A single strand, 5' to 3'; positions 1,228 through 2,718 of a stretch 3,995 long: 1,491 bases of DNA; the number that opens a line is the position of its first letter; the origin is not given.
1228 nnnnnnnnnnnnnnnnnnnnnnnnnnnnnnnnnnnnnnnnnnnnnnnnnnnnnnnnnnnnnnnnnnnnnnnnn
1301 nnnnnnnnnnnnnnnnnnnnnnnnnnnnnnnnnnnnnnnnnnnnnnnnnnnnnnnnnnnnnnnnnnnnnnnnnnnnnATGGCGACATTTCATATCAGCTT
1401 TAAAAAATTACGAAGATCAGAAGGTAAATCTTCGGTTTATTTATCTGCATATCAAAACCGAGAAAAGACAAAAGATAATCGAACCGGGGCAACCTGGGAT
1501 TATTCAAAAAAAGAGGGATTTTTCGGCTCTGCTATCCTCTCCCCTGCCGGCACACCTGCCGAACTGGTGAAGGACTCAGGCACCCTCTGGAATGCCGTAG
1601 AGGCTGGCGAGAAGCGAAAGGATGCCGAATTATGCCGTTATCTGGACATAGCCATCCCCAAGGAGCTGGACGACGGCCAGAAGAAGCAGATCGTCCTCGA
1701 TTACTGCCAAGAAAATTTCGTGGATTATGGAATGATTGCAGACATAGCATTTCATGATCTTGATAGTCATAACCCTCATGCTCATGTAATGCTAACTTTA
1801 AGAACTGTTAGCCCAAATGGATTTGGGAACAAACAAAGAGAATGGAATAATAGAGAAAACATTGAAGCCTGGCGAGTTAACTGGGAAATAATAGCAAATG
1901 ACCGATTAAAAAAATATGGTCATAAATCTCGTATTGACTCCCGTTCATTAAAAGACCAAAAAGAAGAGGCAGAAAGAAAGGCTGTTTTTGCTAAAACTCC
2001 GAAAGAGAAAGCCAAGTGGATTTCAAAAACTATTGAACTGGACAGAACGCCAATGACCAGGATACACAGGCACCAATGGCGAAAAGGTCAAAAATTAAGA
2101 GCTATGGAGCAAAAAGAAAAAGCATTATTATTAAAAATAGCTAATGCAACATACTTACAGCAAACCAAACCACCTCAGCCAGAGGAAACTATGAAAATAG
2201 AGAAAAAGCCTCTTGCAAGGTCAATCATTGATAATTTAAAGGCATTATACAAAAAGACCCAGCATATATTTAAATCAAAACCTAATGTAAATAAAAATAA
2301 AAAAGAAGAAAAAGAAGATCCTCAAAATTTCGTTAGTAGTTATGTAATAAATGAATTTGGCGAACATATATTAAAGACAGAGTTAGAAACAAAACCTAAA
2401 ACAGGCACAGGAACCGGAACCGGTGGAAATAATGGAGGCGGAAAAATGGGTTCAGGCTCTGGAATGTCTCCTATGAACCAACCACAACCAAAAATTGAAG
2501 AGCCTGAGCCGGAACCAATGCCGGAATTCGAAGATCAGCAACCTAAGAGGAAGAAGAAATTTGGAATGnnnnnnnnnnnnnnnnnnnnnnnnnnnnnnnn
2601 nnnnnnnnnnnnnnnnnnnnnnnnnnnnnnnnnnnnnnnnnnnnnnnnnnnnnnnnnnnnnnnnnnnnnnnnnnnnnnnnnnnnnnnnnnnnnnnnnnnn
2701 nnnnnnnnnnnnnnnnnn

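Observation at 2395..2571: Relaxase ends in a low-complexity, repeat-encoded tail with a basic C-terminus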

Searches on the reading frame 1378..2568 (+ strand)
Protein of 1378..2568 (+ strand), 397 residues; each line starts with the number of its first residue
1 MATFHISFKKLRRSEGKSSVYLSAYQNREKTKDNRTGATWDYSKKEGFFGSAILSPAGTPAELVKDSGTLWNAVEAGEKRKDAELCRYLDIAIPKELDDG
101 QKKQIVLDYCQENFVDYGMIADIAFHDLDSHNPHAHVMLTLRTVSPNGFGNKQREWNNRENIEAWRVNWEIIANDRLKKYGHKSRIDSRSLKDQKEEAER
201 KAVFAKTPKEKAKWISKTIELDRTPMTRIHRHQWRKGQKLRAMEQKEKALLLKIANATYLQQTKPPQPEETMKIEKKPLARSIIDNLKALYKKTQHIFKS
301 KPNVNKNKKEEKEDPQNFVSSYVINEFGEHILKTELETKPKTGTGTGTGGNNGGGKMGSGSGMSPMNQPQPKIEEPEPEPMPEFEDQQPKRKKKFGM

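Call 3: search_protein_families(library=pfam, proteins=[window:1378-2568:+], max_evalue=0.01)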
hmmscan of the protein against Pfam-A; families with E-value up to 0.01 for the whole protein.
window:1378-2568:+ (397 aa): 1 family
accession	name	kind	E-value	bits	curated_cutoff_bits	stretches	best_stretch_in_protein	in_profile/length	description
PF03389.21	MobA_MobL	-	5.7e-54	183.7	26.7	1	17-197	1-207/224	MobA/MobL family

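Call 7: find_homologous_proteins(query=window:1378-2568:+, max_evalue=0.00001)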
Query window:1378-2568:+ (397 aa): 1986 proteins with E <= 0.00001 among 6852 candidates; the best 120 are listed.
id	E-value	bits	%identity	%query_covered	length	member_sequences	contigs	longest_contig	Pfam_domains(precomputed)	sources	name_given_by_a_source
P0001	5.6e-265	896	99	100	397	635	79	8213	PF03389.22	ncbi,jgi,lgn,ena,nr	ncbi:hypothetical protein AC799_23590 [Salmonella enterica subsp. enterica serovar Newport]|jgi:hypo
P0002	5.0e-238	808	88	100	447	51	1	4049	PF03389.22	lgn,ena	-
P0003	4.4e-217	739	82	100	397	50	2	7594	PF03389.22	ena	-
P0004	1.3e-178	612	83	85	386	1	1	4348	PF03389.22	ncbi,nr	ncbi:hypothetical protein TUM17577_50700 [Enterobacter asburiae]|nr:hypothetical protein TUM17577_50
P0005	7.5e-168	577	97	68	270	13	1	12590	PF03389.22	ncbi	ncbi:MobA/MobL family protein [Enterobacter roggenkampii]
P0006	2.5e-164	565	76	83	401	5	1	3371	PF03389.22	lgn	-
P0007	2.9e-162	558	75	84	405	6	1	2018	PF03389.22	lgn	-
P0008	2.9e-160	552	74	85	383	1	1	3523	PF03389.22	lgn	-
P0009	7.9e-160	550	74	85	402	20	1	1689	PF03389.22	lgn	-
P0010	1.9e-158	546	73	84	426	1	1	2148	PF03389.22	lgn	-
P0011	7.0e-154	531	71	85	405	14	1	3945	PF03389.22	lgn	-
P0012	3.3e-146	505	69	84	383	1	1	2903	PF03389.22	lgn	-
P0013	1.4e-141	490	68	84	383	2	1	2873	PF03389.22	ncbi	ncbi:MobQ family relaxase [Salmonella enterica]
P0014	2.6e-134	466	64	85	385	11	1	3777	PF03389.22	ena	-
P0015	1.5e-131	457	63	84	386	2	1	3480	PF03389.22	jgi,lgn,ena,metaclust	metaclust:\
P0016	4.6e-130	452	99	50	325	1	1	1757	PF03389.22,PF01075.24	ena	-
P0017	8.8e-130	451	61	85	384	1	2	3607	PF03389.22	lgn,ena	-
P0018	1.2e-129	451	63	83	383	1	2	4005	PF03389.22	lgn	-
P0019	1.7e-129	450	62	83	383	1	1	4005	PF03389.22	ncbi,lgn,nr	ncbi:MobA/MobL family protein [Salmonella enterica]|nr:MobA/MobL family protein [Salmonella enterica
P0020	3.5e-129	449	61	85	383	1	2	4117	PF03389.22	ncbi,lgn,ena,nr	ncbi:hypothetical protein FVS19_22010 [Salmonella enterica]|nr:hypothetical protein [Salmonella ente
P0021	3.8e-129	449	62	83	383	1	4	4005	PF03389.22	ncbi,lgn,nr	ncbi:hypothetical protein EG773_24600 [Salmonella enterica]|nr:hypothetical protein [Salmonella ente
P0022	9.9e-129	448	62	83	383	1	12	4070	PF03389.22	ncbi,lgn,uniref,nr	ncbi:MobA/MobL family protein [Salmonella enterica]|uniref:MobQ family relaxase n=1 Tax=Salmonella e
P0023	5.7e-126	439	61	83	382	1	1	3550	PF03389.22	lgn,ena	-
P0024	8.5e-126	438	61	85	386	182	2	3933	PF03389.22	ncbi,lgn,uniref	ncbi:MobQ family relaxase [Enterobacter hormaechei subsp. hormaechei]|uniref:MobQ family relaxase n=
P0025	7.0e-125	435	60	83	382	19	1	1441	PF03389.22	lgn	-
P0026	8.0e-116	405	79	57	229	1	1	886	PF03389.22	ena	-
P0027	9.5e-114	398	57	87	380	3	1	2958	PF03389.22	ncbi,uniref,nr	ncbi:MobQ family relaxase [Enterobacter cloacae]|uniref:MobQ family relaxase n=1 Tax=Enterobacter cl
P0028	2.3e-113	397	57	84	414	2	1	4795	PF03389.22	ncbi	-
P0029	2.1e-105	371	55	83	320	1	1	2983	PF03389.22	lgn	-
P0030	2.8e-98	348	53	85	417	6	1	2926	PF03389.22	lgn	-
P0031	2.1e-97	345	51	85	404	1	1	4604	PF03389.22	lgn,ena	-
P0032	7.6e-95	336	47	85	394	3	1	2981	PF03389.22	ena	-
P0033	9.8e-95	336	51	85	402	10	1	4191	PF03389.22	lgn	-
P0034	3.7e-94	334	47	85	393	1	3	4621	PF03389.22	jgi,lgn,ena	-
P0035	1.2e-93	332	47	85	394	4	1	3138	PF03389.22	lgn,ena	-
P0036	1.2e-92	329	48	85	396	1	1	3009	PF03389.22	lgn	-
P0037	2.9e-92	328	47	85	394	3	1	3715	PF03389.22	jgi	-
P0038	4.0e-90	321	47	85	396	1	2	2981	PF03389.22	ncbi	ncbi:MobQ family relaxase (plasmid) [Klebsiella pneumoniae]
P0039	1.1e-89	319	43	93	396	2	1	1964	PF03389.22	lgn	-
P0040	1.3e-89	319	48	83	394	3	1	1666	PF03389.22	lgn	-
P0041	1.8e-88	315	47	83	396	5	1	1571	PF03389.22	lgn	-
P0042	3.9e-88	314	47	85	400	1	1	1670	PF03389.22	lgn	-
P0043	2.6e-87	311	53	70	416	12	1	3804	PF03389.22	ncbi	ncbi:MobA/MobL family protein [Salmonella enterica subsp. enterica serovar Muenchen]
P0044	1.0e-86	309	47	83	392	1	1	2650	PF03389.22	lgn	-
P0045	3.8e-84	301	68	55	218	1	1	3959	PF03389.22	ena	-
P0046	6.1e-83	297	54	65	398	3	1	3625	PF03389.22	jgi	-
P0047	1.7e-77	279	53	62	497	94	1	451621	PF03389.22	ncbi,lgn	ncbi:MobA/MobL family protein [Raoultella planticola]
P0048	2.6e-77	279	53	62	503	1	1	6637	PF03389.22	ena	-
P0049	3.2e-77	278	53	62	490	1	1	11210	PF03389.22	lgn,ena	-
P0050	4.6e-77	278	51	63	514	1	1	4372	PF03389.22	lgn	-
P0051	4.7e-77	278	53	62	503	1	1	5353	PF03389.22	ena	-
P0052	5.5e-77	277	53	62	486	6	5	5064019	PF03389.22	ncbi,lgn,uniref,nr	ncbi:probable plasmid-related protein [Pectobacterium atrosepticum SCRI1043]|uniref:Probable plasmid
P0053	1.1e-76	276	53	62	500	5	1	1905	PF03389.22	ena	-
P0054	1.2e-76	276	53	62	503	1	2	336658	PF03389.22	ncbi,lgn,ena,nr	ncbi:TPA: MobQ family relaxase [Klebsiella pneumoniae]|nr:MobA/MobL family protein [Klebsiella pneum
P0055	1.3e-76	276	54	59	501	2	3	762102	PF03389.22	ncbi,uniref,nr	ncbi:molybdopterin-guanine dinucleotide biosynthesis protein MobA [Enterobacter kobei]|uniref:MobQ f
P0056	1.5e-76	276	53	62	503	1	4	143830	PF03389.22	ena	-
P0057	1.7e-76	276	53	62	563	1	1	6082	PF03389.22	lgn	-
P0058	1.7e-76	276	54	59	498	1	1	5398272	PF03389.22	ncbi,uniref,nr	ncbi:MobQ family relaxase [Raoultella ornithinolytica]|uniref:MobQ family relaxase n=1 Tax=Raoultell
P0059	1.8e-76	276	53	62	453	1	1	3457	PF03389.22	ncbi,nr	ncbi:TPA: MobA/MobL family protein, partial [Escherichia coli]|nr:MobA/MobL family protein [Escheric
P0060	1.8e-76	276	53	62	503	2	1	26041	PF03389.22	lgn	-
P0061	1.9e-76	276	54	59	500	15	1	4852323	PF03389.22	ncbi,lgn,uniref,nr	ncbi:MobQ family relaxase [Citrobacter braakii]|uniref:MobQ family relaxase n=1 Tax=Citrobacter braa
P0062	2.1e-76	276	53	62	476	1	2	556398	PF03389.22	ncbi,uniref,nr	ncbi:MobQ family relaxase [Rosenbergiella nectarea]|uniref:MobQ family relaxase n=1 Tax=Rosenbergiel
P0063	2.2e-76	275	53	62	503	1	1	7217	PF03389.22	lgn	-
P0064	2.2e-76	275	53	62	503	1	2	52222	PF03389.22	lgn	-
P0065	2.4e-76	275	54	59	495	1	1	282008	PF03389.22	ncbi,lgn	ncbi:TPA: MobQ family relaxase [Enterobacter kobei]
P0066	2.6e-76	275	53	62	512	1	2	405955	PF03389.22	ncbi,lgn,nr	ncbi:TPA: MobA/MobL family protein [Raoultella ornithinolytica]|nr:MobA/MobL family protein [Raoulte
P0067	3.3e-76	275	53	62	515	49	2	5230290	PF03389.22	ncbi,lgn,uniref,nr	ncbi:MobA/MobL family protein [Escherichia coli]|uniref:MobQ family relaxase n=1 Tax=Escherichia col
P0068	3.3e-76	275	53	62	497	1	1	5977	PF03389.22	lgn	-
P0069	3.8e-76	275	53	62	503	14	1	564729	PF03389.22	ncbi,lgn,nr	ncbi:TPA: MobA/MobL family protein [Klebsiella variicola]|nr:MobA/MobL family protein [Klebsiella va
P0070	3.8e-76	275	53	62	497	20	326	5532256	PF03389.22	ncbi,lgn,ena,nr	ncbi:TPA: MobQ family relaxase [Klebsiella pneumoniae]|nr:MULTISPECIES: MobQ family relaxase [Entero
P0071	4.1e-76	275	53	62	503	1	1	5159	PF03389.22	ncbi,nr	ncbi:MobA/MobL family protein [Citrobacter freundii]|nr:MobA/MobL family protein [Citrobacter freund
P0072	4.2e-76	275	53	62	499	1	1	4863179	PF03389.22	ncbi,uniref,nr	ncbi:MobQ family relaxase [Citrobacter koseri]|uniref:MobQ family relaxase n=1 Tax=Citrobacter koser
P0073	4.5e-76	274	53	62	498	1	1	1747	PF03389.22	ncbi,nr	ncbi:MobA/MobL family protein, partial [Escherichia coli]|nr:MobA/MobL family protein [Escherichia c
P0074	5.1e-76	274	53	62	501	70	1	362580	PF03389.22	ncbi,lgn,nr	ncbi:TPA: MobA/MobL family protein [Klebsiella oxytoca]|nr:MobA/MobL family protein [Klebsiella oxyt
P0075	6.3e-76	274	53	62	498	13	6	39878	PF03389.22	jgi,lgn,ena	-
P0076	6.3e-76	274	53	62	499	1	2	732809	PF03389.22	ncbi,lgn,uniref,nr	ncbi:MobA/MobL family protein [Klebsiella michiganensis]|uniref:MobQ family relaxase n=1 Tax=Escheri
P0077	7.1e-76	274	53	62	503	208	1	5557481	PF03389.22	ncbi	-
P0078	7.6e-76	274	53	62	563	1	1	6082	PF03389.22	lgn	-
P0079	7.6e-76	274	53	62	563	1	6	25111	PF03389.22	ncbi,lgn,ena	-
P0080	7.6e-76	274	53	62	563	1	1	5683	PF03389.22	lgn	-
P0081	7.7e-76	274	53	62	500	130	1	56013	PF03389.22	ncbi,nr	ncbi:TPA: MobA/MobL family protein [Escherichia coli]|nr:MobA/MobL family protein [Escherichia coli]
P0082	7.8e-76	274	53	62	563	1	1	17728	PF03389.22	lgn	-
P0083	7.9e-76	274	53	62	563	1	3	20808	PF03389.22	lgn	-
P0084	7.9e-76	274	53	62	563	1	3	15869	PF03389.22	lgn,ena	-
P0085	7.9e-76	274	53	62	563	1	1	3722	PF03389.22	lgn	-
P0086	8.0e-76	274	53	62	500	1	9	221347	PF03389.22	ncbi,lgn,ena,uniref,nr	ncbi:MAG: MobQ family relaxase [Klebsiella sp.]|uniref:MobQ family relaxase n=1 Tax=Klebsiella sp. T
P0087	8.0e-76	274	53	62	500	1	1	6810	PF03389.22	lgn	-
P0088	8.0e-76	274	53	62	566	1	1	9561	PF03389.22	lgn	-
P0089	8.1e-76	274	53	62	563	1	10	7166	PF03389.22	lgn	-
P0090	8.2e-76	274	53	62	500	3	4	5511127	PF03389.22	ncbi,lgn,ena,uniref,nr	ncbi:MobQ family relaxase [Raoultella ornithinolytica]|uniref:MobQ family relaxase n=1 Tax=Raoultell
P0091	8.3e-76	274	52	62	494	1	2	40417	PF03389.22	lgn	-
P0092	8.5e-76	274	53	62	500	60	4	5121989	PF03389.22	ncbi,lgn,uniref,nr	ncbi:MobQ family relaxase [Salmonella enterica]|uniref:MobQ family relaxase n=1 Tax=Salmonella enter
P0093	8.7e-76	274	53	62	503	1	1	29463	PF03389.22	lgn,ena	-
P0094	8.7e-76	274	53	62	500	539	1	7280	PF03389.22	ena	-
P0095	9.0e-76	273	53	59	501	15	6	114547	PF03389.22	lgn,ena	-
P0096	9.0e-76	273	53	62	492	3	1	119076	PF03389.22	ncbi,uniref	ncbi:MobQ family relaxase [Escherichia coli]|uniref:MobQ family relaxase n=1 Tax=Escherichia coli Ta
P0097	9.5e-76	273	53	62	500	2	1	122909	PF03389.22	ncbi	ncbi:MobQ family relaxase [Enterobacter hormaechei]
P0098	9.8e-76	273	52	62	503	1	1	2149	PF03389.22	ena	-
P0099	1.0e-75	273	53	62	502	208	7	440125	PF03389.22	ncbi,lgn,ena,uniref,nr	ncbi:MobQ family relaxase [Citrobacter freundii]|uniref:MobQ family relaxase n=1 Tax=Citrobacter fre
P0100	1.0e-75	273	53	62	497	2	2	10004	PF03389.22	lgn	-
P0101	1.1e-75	273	53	62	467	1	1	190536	PF03389.22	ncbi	-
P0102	1.1e-75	273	53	62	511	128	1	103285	PF03389.22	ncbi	-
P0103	1.1e-75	273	54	59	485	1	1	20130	PF03389.22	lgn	-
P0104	1.2e-75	273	52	62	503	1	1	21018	PF03389.22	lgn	-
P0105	1.2e-75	273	53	62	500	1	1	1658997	PF03389.22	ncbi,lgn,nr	ncbi:TPA: MobA/MobL family protein [Klebsiella quasipneumoniae subsp. quasipneumoniae]|nr:MobA/MobL 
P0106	1.2e-75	273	53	62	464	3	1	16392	PF03389.22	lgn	-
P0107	1.2e-75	273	53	62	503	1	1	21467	PF03389.22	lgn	-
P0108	1.2e-75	273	52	62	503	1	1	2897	PF03389.22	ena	-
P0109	1.2e-75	273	53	62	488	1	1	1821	PF03389.22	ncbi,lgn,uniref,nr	ncbi:MobA/MobL family protein [Citrobacter sp. Awk 2]|uniref:MobQ family relaxase n=1 Tax=Citrobacte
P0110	1.2e-75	273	53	62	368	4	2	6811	PF03389.22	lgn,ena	-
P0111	1.2e-75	273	53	62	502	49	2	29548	PF03389.22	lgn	-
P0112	1.2e-75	273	53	62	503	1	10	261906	PF03389.22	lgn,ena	-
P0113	1.3e-75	273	53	62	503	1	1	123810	PF03389.22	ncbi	ncbi:TPA: MobQ family relaxase [Raoultella ornithinolytica]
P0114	1.3e-75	273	53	62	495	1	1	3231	PF03389.22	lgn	-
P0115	1.3e-75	273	53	62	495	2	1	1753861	PF03389.22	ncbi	-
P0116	1.4e-75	273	53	62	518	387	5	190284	PF03389.22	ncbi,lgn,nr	ncbi:MobA/MobL family protein [Salmonella enterica subsp. enterica serovar Mbandaka]|nr:molybdopteri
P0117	1.4e-75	273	52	62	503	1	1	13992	PF03389.22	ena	-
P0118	1.4e-75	273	53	62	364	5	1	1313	PF03389.22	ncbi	-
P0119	1.5e-75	273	52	62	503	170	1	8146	PF03389.22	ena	-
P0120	1.6e-75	273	53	62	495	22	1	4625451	PF03389.22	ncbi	ncbi:MobQ family relaxase [Enterobacter ludwigii]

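Call 14: list_cluster_members(proteins=[P0001, P0005, P0002])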
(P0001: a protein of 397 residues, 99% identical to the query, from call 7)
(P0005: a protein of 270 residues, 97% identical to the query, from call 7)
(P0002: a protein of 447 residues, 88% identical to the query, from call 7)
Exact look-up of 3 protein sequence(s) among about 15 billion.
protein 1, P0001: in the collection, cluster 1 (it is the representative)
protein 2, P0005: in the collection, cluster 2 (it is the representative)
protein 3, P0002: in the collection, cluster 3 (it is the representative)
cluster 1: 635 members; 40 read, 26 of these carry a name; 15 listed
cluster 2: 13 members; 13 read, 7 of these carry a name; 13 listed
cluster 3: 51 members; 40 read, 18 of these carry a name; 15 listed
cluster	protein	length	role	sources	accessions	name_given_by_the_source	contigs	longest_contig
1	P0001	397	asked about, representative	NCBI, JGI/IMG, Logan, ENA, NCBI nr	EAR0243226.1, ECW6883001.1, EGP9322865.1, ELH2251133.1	hypothetical protein AC799_23590 [Salmonella enterica subsp. enterica serovar Newport] | hypothetical protein | hypothetical protein [Salmonella enterica]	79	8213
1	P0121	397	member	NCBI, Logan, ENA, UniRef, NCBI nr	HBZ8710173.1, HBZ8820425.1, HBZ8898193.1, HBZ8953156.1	TPA: MobA/MobL family protein [Citrobacter freundii] | MobQ family relaxase n=2 Tax=Klebsiella pneumoniae TaxID=573 RepID=UPI0011E3FDDE | MobQ family relaxase [Klebsiella pneumoniae]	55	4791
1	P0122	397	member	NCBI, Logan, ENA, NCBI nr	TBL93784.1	hypothetical protein EYY80_17245 [Klebsiella oxytoca]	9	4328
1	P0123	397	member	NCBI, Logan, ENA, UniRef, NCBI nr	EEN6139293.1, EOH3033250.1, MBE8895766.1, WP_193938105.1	MobQ family relaxase [Klebsiella grimontii] | MobQ family relaxase n=1 Tax=Klebsiella grimontii TaxID=2058152 RepID=UPI0018802DFC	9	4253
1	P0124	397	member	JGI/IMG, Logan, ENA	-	hypothetical protein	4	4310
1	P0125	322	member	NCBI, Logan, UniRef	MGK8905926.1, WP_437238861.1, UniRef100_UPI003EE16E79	MobQ family relaxase [Klebsiella pneumoniae] | MobQ family relaxase n=1 Tax=Klebsiella pneumoniae TaxID=573 RepID=UPI003EE16E79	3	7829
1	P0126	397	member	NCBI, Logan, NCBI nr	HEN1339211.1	TPA: MobA/MobL family protein [Klebsiella pneumoniae] | MobA/MobL family protein [Klebsiella pneumoniae]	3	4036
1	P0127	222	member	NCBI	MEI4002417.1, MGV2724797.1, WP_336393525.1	MobQ family relaxase, partial [Klebsiella pneumoniae]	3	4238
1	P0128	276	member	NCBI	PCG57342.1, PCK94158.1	hypothetical protein CPL63_28015, partial [Klebsiella pneumoniae]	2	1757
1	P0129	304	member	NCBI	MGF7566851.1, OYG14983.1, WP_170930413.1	MobQ family relaxase, partial [Klebsiella pneumoniae]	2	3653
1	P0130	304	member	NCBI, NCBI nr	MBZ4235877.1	MobA/MobL family protein, partial [Mycobacterium tuberculosis] | MobA/MobL family protein [Mycobacterium tuberculosis]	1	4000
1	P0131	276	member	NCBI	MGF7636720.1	MobA/MobL family protein, partial [Klebsiella pneumoniae]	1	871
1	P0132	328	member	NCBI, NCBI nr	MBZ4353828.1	MobA/MobL family protein, partial [Mycobacterium tuberculosis] | MobA/MobL family protein [Mycobacterium tuberculosis]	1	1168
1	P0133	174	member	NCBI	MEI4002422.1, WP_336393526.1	hypothetical protein V9685_26805, partial [Klebsiella pneumoniae]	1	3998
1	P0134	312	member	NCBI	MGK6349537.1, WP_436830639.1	MobA/MobL family protein, partial [Klebsiella pneumoniae]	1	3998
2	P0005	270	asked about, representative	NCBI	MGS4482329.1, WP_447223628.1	MobA/MobL family protein [Enterobacter roggenkampii]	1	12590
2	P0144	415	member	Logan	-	-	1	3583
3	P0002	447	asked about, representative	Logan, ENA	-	-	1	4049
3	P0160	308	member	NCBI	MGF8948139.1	MobA/MobL family protein, partial [Klebsiella pneumoniae]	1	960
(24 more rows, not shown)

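Call 21: predict_structure(alignment_id=A1)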
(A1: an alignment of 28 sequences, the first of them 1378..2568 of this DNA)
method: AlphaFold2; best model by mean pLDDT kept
length: 397 residues; sequences in the alignment: 28
mean_pLDDT: 72.1   pTM: 0.62
mean pLDDT of the five models: 72.1, 69.2, 68.4, 65.9, 61.0
residues with pLDDT >= 90: 140; 70-90: 115; 50-70: 34; < 50: 108
segments of 3 or more residues with pLDDT < 50: 1-4, 268-281, 294-319, 326-328, 338-397
pLDDT, mean of each block of 10 residues (from residue 1): 60 73 91 89 92 95 94 87 85 94 97 95 96 93 89 87 90 94 88 91 92 91 83 87 89 89 64 41 56 47 34 37 52 54 29 28 30 31 30 30
secondary structure, 60 per line:
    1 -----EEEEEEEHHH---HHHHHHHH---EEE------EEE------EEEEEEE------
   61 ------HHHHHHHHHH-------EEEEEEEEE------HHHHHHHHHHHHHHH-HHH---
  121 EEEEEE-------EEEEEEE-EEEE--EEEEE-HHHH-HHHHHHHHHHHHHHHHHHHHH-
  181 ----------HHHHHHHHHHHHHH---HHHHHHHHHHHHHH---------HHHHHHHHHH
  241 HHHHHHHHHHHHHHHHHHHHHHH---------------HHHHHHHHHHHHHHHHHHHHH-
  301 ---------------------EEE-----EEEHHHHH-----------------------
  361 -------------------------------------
elements in order: E6-12 H19-26 E30-32 E39-41 E48-54 H67-76 E84-92 H99-113 E121-126 E134-140 E142-145 E148-152 H154-157 H159-179 H191-204 H208-221 H231-263 H279-299 E322-324 E330-332 H333-337

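Call 22: search_protein_representatives(protein=window:1378-2568:+)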
Query: 397 residues. Proteins with E-value up to 0.001 (for the whole library): 11720; up to 1e-10: 8384; up to 1e-30: 1819. The best 150 are listed.
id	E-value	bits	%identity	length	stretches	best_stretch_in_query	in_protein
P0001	1.8e-265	896.3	99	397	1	1-397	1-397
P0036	3.9e-93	329.0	49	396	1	1-337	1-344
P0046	1.9e-83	297.0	54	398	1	1-258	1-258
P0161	2.3e-68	247.4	49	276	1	1-252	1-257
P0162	6.3e-68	246.0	47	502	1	1-250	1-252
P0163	8.1e-65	235.7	49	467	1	1-248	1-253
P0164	1.2e-60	222.0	42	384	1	1-314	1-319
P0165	1.7e-57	211.7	52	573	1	1-195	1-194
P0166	3.7e-57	210.5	63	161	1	1-152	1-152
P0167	9.7e-57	209.1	44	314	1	1-266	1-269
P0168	3.3e-56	207.4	45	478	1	1-270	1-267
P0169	1.8e-55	205.0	51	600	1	1-199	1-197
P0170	3.1e-55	204.2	50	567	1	1-205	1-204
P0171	1.7e-54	201.7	45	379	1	1-237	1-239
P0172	2.0e-54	201.5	42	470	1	1-258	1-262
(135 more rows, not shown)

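Call 34: find_encoding_contigs(protein=P0024, max_places=1, flank=3000)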
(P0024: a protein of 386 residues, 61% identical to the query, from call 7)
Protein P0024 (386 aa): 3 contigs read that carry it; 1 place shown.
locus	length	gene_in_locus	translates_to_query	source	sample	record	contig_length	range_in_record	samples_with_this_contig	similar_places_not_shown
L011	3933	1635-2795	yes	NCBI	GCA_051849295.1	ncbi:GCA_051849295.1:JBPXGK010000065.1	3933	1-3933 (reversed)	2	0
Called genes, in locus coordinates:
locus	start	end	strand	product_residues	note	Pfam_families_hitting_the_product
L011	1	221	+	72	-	?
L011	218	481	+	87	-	PF13384:HTH_23 (faint)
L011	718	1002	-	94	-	PF06412:TraD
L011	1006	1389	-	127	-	-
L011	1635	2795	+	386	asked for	PF03389:MobA_MobL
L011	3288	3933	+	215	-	PF03090:Replicase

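Call 35: find_encoding_contigs(protein=P0022, max_places=1, flank=3000)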
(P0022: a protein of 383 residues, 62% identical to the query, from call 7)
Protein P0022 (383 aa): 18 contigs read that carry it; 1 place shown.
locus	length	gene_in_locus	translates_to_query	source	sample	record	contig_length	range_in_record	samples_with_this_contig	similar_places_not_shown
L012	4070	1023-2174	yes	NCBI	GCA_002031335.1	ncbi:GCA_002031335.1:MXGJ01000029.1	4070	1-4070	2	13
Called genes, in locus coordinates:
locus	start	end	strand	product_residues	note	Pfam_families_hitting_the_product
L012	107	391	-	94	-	PF06412:TraD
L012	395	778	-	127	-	-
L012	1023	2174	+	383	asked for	PF03389:MobA_MobL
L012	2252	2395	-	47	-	-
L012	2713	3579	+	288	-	PF03090:Replicase, PF08708:PriCT_1 (weak)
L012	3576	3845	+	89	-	PF01381:HTH_3 (faint), PF13384:HTH_23 (faint), PF00196:GerE (faint), PF02796:HTH_7 (faint), PF08281:Sigma70_r4_2 (faint)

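Call 36: find_encoding_contigs(protein=P0038, max_places=1, flank=3000)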
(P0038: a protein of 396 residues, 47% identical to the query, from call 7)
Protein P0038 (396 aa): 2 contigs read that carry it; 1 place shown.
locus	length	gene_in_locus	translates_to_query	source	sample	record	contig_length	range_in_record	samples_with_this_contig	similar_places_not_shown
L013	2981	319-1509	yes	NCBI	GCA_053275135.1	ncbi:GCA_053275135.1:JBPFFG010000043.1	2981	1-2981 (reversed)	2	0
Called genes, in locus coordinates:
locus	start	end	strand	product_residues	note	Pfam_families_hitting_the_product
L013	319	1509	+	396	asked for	PF03389:MobA_MobL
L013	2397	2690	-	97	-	PF06412:TraD (weak)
